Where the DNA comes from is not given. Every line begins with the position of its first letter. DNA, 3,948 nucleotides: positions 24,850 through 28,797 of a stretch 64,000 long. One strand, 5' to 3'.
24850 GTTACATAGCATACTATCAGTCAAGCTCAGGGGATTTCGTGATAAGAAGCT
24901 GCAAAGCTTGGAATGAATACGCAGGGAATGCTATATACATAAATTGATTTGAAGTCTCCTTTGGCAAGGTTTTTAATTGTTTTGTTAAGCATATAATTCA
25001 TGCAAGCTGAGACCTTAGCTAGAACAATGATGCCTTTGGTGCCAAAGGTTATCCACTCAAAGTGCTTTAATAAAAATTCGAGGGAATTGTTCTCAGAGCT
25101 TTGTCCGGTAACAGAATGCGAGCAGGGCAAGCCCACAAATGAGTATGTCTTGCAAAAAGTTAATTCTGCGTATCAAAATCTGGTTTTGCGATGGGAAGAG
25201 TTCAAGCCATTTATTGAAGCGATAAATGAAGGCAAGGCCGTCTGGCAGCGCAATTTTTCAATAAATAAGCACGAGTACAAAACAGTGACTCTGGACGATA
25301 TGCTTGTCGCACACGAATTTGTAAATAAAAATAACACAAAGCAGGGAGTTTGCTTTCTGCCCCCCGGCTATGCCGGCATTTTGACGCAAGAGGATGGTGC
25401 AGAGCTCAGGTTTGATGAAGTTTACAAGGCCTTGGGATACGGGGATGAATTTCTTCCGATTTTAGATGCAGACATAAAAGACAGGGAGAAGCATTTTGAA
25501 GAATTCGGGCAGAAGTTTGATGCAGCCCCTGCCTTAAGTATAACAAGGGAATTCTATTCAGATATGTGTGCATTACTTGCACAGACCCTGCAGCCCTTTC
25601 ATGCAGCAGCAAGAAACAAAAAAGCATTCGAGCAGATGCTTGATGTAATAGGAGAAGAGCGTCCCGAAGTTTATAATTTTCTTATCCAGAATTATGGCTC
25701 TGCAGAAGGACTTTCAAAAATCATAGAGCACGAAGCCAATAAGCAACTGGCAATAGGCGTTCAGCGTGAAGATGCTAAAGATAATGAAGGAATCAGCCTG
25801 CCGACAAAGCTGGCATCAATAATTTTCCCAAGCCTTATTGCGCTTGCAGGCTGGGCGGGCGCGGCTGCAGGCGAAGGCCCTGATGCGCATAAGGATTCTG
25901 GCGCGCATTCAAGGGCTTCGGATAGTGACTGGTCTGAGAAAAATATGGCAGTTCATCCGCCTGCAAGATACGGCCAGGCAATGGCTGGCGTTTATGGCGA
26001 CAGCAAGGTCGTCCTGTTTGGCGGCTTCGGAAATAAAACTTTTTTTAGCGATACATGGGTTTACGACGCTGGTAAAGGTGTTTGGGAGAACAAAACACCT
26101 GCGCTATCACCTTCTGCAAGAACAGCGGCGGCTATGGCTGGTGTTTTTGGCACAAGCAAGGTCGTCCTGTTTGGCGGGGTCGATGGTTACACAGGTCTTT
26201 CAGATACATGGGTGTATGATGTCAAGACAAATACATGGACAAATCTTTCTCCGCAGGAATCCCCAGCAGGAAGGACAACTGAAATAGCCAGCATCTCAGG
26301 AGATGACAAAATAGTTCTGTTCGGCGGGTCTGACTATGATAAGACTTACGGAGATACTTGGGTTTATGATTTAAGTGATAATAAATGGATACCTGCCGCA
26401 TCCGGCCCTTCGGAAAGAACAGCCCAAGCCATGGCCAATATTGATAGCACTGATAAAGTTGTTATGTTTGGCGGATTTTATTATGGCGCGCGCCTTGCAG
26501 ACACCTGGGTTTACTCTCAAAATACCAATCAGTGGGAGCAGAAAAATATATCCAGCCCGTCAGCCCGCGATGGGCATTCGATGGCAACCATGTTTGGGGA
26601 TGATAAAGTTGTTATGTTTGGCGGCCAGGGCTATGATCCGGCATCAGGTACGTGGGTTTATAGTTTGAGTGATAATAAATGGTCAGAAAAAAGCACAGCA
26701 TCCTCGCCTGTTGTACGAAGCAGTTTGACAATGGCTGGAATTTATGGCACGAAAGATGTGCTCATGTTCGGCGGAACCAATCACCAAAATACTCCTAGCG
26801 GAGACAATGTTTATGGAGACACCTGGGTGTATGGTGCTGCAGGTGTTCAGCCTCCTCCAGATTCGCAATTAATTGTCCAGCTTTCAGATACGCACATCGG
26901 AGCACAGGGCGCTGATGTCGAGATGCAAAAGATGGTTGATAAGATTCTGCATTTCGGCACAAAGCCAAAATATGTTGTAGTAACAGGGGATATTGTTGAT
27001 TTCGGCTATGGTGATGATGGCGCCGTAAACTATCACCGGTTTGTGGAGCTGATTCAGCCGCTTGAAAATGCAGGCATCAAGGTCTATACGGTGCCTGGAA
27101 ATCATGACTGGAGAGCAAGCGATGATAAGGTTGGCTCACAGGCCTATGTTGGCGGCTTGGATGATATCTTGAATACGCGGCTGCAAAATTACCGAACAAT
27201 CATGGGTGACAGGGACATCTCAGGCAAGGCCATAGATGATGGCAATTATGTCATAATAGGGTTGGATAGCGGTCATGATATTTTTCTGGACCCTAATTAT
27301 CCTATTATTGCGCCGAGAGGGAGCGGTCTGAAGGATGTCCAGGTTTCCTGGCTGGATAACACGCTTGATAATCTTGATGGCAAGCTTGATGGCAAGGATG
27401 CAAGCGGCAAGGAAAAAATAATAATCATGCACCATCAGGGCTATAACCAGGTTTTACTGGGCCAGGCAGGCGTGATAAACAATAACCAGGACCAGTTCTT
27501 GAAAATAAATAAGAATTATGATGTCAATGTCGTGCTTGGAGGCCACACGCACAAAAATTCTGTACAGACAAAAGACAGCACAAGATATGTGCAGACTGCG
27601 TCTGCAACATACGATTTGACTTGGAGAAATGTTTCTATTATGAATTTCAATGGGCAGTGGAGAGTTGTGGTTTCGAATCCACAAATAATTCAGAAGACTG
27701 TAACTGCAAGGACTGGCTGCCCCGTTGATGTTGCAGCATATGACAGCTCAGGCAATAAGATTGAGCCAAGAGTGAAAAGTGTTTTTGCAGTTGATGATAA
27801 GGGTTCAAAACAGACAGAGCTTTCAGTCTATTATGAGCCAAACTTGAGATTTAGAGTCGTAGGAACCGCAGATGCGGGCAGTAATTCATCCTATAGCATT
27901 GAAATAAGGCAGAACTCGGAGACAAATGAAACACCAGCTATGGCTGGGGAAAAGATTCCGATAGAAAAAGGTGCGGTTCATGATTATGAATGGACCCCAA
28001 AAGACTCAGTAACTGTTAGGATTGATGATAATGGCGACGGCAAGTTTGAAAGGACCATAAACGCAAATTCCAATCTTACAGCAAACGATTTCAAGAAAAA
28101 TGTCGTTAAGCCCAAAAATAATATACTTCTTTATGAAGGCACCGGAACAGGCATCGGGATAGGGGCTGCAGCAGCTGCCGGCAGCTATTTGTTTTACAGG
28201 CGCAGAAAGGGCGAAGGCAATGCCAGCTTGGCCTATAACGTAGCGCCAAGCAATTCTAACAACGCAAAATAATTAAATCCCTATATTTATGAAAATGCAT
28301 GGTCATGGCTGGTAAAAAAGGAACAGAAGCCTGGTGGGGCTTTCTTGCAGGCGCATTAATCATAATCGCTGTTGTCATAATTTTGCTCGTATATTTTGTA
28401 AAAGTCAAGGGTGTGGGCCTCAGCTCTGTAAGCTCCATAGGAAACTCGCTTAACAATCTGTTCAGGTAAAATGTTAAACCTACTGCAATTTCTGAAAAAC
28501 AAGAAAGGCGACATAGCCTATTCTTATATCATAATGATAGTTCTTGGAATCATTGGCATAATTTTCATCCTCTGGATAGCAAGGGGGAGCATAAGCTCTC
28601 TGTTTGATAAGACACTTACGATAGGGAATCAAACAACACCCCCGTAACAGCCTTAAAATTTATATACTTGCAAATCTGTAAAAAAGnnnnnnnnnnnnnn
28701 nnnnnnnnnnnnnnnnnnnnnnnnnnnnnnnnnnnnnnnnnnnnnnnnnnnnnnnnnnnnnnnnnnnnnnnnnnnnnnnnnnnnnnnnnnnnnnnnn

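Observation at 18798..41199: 22-kb type IV pilus-like super-locus: divergent ATPase and platform followed by about 17 prepilin-like or N-anchored proteins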

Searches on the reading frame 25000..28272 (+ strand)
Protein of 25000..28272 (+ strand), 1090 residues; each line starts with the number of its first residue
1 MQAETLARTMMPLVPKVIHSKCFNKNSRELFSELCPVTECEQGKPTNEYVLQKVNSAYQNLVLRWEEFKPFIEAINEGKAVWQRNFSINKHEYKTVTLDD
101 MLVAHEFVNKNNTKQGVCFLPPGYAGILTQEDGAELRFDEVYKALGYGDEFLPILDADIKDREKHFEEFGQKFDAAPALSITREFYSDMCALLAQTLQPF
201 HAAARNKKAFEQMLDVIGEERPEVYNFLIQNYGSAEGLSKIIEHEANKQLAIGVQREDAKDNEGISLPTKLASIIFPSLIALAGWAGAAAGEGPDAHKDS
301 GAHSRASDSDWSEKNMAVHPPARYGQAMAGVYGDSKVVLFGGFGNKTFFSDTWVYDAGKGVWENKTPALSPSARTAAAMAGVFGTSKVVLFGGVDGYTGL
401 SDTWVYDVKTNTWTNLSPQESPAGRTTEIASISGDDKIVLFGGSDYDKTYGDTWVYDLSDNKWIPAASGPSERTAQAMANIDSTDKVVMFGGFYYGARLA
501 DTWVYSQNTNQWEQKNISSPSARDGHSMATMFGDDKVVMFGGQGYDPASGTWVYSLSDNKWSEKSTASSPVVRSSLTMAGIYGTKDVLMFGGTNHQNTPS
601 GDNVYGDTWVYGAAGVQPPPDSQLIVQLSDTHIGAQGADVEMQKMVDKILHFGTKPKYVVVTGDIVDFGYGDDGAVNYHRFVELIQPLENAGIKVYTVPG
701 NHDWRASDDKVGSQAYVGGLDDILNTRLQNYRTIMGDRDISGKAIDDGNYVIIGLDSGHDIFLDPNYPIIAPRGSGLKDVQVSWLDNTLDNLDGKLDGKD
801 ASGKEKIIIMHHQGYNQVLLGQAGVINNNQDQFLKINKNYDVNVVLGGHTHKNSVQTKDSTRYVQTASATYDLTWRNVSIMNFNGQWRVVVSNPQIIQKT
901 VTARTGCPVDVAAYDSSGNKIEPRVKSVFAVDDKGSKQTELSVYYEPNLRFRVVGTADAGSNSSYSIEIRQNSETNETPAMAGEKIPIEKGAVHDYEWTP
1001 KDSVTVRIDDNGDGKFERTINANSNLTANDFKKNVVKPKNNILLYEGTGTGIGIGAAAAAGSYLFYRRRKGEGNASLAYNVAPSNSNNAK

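Call 4: search_protein_families(library=pfam, proteins=[window:25000-28272:+], max_evalue=0.1)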
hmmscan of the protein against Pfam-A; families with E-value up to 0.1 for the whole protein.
window:25000-28272:+ (1090 aa): 12 families
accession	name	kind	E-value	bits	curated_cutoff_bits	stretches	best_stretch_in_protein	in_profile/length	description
PF24681.1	Kelch_KLHDC2_KLHL20_DRC7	-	5.7e-45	153.7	50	2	309-463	36-191/221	KLHDC2/KLHL20/DRC7 Kelch-repeats domain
PF13418.12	Kelch_4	-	1.9e-36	124.2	21.6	5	433-470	10-48/49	Galactose oxidase, central domain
PF13415.12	Kelch_3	-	2.7e-34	117.1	22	5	386-425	2-40/48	Galactose oxidase, central domain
PF24981.1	Beta-prop_ATRN-LZTR1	-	5.5e-31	108.3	50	3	489-597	3-119/289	Attractin/LZTR1 beta-propeller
PF13964.12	Kelch_6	-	3.1e-27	94.1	25.3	5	386-419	12-46/50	Kelch motif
PF01344.31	Kelch_1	-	1e-24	86.1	20.1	4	385-418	11-44/46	Kelch motif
PF07646.21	Kelch_2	-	1.3e-19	69.4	21.3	3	323-365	2-44/48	Kelch motif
PF00149.33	Metallophos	-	9e-16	59.3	21.5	1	625-852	3-190/191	Calcineurin-like phosphoesterase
PF25210.1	Kelch_FKB95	-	3.9e-10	40.2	70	2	319-463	29-162/268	FKB95, Kelch-repeats domain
PF13854.13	Kelch_HCF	-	4.9e-09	36.3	113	2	457-542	173-257/345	Host cell factor, Kelch-repeats domain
PF12850.12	Metallophos_2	-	3.6e-07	30.8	27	1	803-872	80-138/154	Calcineurin-like phosphoesterase superfamily domain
PF03089.20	RAG2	-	0.017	14.6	21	0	519-548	83-114/339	Recombination activating protein 2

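Call 10: search_protein_families(library=ncbifam, proteins=[window:25000-28272:+], max_evalue=0.1)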
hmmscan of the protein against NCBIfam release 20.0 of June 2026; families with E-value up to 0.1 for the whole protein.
window:25000-28272:+ (1090 aa): 13 families
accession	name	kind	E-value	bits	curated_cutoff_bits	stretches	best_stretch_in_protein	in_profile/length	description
NF053861.1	DS8_antiphage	equivalog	9e-07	27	790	1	627-710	1-91/994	anti-phage protein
NF050112.1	PhdiestSpdARhizob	equivalog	9.2e-07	28.7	400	1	642-853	26-200/264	2', 3'cyclic nucleotide phosphodiesterase SpdA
NF053862.1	DS9_1_antiphage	equivalog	9.5e-07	28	420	1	626-712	197-297/486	anti-phage phosphoesterase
TIGR00040.1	yfcE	subfamily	3.4e-06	27.2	56.25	1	793-860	58-125/158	YfcE family phosphodiesterase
TIGR01854.1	lipid_A_lpxH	equivalog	4.9e-06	26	190.35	1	629-704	5-80/231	UDP-2,3-diacylglucosamine diphosphatase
NF003743.0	PRK05340.1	equivalog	1.3e-05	24.5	134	1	628-704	7-83/242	UDP-2,3-diacylglucosamine diphosphatase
NF033458.1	lipid_A_LpxG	equivalog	0.0008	18.8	350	1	625-705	47-120/321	UDP-2,3-diacylglucosamine diphosphatase LpxG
TIGR03729.1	acc_ester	subfamily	0.0081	15.6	148.25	0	628-705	5-74/239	putative phosphoesterase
NF003118.0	PRK04036.1-3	equivalog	0.0096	14.9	445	1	623-703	226-319/481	DNA-directed DNA polymerase II small subunit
NF041031.1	Mre11_Sulfo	equivalog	0.01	15.1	500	1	625-715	2-97/374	DNA double-strand break repair protein Mre11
NF008460.0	PRK11340.1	equivalog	0.024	14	188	0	625-710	52-130/271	phosphodiesterase YaeI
NF006988.0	PRK09453.1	equivalog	0.071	12.9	117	0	832-870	112-147/183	phosphodiesterase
TIGR04123.1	P_estr_lig_assc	hypoth_equivalog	0.095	12.1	150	0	653-708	62-115/207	ligase-associated DNA damage response endonuclease PdeM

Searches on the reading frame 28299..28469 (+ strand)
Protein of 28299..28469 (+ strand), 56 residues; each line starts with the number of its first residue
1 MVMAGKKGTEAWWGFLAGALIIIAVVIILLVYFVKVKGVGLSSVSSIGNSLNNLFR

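Call 5: search_protein_families(library=pfam, proteins=[window:28299-28469:+], max_evalue=0.1)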
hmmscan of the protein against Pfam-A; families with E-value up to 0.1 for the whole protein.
window:28299-28469:+ (56 aa): 2 families
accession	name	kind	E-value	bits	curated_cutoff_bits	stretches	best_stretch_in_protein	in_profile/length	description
PF03840.19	SecG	-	0.011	16.3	29.2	1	16-50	2-35/70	Preprotein translocase SecG subunit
PF25799.1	prePAAR_I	-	0.024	15.4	25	1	9-41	14-45/57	Class I prePAAR effector Rhs1 motif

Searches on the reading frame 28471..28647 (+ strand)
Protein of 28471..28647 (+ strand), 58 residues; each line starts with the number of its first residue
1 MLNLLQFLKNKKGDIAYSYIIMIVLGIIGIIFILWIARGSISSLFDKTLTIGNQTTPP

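Call 5: search_protein_families(library=pfam, proteins=[window:28471-28647:+], max_evalue=0.1)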
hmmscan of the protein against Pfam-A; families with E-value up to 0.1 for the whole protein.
window:28471-28647:+ (58 aa): 2 families
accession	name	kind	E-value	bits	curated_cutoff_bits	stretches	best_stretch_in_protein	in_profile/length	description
PF18898.5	DUF5654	-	0.0011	19.4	23.8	1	6-38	35-66/71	Family of unknown function (DUF5654)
PF12351.13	Fig1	-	0.033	14.6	25.3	1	2-36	63-97/188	Ca2+ regulator and membrane fusion protein Fig1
